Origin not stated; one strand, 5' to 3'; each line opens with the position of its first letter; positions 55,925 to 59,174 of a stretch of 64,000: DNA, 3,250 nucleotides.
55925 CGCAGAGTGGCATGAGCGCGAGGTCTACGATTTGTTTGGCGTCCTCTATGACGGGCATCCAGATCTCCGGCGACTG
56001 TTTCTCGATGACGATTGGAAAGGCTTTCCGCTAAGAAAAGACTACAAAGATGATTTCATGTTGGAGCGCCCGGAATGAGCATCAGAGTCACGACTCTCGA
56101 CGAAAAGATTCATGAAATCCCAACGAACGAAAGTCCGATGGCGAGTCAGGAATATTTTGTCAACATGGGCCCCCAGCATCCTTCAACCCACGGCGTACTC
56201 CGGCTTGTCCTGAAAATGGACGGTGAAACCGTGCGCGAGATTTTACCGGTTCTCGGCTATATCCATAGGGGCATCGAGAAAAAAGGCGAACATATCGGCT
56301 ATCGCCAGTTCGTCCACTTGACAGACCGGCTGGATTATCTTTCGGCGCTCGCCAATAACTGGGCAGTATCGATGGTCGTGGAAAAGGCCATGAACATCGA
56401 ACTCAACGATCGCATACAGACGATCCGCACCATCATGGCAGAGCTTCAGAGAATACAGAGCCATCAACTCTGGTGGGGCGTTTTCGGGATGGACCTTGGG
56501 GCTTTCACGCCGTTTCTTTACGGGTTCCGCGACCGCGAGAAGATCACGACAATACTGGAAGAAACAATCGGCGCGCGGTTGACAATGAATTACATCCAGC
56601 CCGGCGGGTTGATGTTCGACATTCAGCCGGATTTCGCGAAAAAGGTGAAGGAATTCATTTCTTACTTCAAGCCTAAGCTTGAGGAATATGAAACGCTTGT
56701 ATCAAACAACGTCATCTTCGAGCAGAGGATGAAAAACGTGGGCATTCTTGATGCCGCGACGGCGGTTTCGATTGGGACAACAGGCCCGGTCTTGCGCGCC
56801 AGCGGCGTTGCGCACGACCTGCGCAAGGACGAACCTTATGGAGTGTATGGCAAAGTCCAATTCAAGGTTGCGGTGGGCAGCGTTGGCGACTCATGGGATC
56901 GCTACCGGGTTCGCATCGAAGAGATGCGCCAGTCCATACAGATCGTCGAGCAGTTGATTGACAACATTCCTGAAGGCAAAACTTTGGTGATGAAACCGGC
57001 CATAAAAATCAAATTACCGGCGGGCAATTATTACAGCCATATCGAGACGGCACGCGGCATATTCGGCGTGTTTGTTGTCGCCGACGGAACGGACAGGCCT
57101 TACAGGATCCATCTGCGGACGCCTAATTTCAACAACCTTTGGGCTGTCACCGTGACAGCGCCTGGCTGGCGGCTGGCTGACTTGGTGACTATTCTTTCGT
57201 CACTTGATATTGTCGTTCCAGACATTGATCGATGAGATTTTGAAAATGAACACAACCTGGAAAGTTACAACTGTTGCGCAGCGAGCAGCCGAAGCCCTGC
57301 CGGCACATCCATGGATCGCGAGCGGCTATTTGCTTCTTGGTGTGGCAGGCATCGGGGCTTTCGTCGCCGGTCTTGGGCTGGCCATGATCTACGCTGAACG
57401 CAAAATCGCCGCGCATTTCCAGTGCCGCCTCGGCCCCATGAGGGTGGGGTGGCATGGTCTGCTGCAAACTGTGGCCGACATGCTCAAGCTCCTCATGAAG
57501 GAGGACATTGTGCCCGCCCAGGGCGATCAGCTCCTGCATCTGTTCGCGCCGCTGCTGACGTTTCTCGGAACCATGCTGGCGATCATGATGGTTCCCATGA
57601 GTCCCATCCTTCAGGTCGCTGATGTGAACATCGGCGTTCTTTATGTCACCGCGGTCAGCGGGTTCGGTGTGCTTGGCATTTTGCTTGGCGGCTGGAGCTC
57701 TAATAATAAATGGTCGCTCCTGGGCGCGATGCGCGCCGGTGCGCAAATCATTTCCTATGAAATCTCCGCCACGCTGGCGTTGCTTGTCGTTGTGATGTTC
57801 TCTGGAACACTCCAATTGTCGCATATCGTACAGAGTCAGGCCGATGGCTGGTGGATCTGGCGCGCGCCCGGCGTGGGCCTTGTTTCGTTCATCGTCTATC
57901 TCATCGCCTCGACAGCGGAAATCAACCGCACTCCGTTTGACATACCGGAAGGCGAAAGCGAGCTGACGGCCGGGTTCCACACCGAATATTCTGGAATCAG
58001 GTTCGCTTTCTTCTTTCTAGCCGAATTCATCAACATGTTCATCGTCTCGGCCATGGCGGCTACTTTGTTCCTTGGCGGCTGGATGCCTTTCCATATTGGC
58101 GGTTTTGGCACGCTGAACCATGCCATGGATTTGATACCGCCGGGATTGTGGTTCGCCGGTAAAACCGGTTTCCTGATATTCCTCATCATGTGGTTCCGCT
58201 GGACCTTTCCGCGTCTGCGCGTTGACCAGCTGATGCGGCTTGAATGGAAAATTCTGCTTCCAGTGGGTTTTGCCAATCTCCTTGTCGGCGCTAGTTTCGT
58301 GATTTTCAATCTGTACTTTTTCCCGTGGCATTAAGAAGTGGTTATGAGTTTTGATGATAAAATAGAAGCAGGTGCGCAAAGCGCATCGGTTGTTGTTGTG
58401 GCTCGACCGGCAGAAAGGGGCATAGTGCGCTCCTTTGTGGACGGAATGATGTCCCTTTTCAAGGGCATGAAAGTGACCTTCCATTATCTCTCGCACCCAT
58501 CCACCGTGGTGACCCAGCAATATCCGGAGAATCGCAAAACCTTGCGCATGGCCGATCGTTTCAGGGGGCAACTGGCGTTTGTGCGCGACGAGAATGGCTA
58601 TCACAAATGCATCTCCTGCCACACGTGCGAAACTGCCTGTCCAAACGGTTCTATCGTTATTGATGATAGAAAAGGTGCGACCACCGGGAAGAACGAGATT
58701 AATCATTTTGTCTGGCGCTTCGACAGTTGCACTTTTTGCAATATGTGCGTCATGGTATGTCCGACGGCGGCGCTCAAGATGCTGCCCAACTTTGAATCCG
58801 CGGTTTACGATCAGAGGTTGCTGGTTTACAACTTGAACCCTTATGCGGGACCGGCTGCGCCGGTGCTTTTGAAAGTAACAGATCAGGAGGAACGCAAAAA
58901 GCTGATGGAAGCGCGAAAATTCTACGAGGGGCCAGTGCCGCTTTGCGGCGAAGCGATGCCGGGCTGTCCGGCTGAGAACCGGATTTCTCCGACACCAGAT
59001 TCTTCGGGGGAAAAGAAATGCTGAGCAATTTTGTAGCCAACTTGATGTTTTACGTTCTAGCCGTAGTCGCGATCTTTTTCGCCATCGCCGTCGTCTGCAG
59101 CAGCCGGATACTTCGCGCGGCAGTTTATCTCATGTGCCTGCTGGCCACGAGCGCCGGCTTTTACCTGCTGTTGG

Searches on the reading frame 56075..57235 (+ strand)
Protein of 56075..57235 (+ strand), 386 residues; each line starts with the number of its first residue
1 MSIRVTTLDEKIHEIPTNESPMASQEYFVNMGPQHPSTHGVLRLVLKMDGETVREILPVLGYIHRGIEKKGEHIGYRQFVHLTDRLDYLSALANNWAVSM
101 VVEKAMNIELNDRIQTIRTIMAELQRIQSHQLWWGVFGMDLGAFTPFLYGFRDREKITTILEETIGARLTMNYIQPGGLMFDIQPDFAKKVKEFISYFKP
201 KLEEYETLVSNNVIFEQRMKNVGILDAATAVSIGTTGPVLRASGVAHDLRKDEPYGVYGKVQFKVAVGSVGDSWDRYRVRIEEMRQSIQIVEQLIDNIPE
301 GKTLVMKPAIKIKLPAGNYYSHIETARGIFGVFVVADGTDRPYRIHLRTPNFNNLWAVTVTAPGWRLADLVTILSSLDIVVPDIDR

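Call 94: search_protein_families(library=pfam, proteins=[window:56075-57235:+], max_evalue=0.00001)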
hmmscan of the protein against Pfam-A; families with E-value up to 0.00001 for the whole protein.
window:56075-57235:+ (386 aa): 1 family
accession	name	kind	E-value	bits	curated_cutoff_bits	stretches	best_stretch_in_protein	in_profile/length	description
PF00346.24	Complex1_49kDa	-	4e-90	302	24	2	140-310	1-171/271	Respiratory-chain NADH dehydrogenase, 49 Kd subunit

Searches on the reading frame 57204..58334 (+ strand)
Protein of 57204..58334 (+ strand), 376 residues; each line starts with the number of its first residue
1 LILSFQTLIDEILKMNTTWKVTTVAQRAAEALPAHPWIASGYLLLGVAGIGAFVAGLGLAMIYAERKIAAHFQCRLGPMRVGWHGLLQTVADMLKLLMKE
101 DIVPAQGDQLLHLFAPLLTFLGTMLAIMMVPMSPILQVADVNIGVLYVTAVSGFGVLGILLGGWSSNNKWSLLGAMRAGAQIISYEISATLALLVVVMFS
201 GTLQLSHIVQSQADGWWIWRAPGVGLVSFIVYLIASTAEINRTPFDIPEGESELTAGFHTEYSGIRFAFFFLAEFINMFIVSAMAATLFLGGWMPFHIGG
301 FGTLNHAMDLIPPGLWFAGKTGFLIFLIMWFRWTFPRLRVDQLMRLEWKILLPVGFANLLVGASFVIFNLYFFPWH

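Call 94: search_protein_families(library=pfam, proteins=[window:57204-58334:+], max_evalue=0.00001)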
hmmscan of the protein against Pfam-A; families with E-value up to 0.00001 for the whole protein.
window:57204-58334:+ (376 aa): 1 family
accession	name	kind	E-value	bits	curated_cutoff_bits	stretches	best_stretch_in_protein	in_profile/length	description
PF00146.26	NADHdh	-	7.2e-115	383.9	27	1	52-361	8-296/298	NADH dehydrogenase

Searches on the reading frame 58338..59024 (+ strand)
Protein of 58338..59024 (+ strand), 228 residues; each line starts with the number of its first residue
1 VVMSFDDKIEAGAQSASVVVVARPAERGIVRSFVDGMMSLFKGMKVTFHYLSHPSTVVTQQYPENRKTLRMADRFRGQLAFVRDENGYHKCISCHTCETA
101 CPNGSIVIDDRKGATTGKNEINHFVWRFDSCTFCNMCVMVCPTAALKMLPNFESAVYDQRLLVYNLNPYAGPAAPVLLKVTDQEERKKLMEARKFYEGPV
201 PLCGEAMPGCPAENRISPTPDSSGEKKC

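Call 94: search_protein_families(library=pfam, proteins=[window:58338-59024:+], max_evalue=0.00001)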
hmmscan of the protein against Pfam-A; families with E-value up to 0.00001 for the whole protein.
window:58338-59024:+ (228 aa): 9 families
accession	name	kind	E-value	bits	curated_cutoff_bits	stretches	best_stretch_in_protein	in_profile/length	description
PF00037.32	Fer4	-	1.3e-12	47.4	21.1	1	125-147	2-24/24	4Fe-4S binding domain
PF12838.12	Fer4_7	-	2.9e-10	40.9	27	1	90-145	1-52/52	4Fe-4S dicluster domain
PF13187.11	Fer4_9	-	2.3e-09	37.6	27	1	90-145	1-51/52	4Fe-4S dicluster domain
PF14697.11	Fer4_21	-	9.8e-08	32.5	35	1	89-148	6-59/59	4Fe-4S dicluster domain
PF13237.11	Fer4_10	-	1.1e-07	32.1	25.5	1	88-142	6-53/53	4Fe-4S dicluster domain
PF13534.11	Fer4_17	-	1.3e-06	29.3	22.2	0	75-104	31-59/61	4Fe-4S dicluster domain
PF13484.11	Fer4_16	-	1.6e-06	29.2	30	0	131-149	2-20/66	4Fe-4S double cluster binding domain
PF12797.12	Fer4_2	-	2.7e-06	27.4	24.5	0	90-102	9-21/22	4Fe-4S binding domain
PF13183.11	Fer4_8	-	6.8e-06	27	27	0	89-143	3-66/68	4Fe-4S dicluster domain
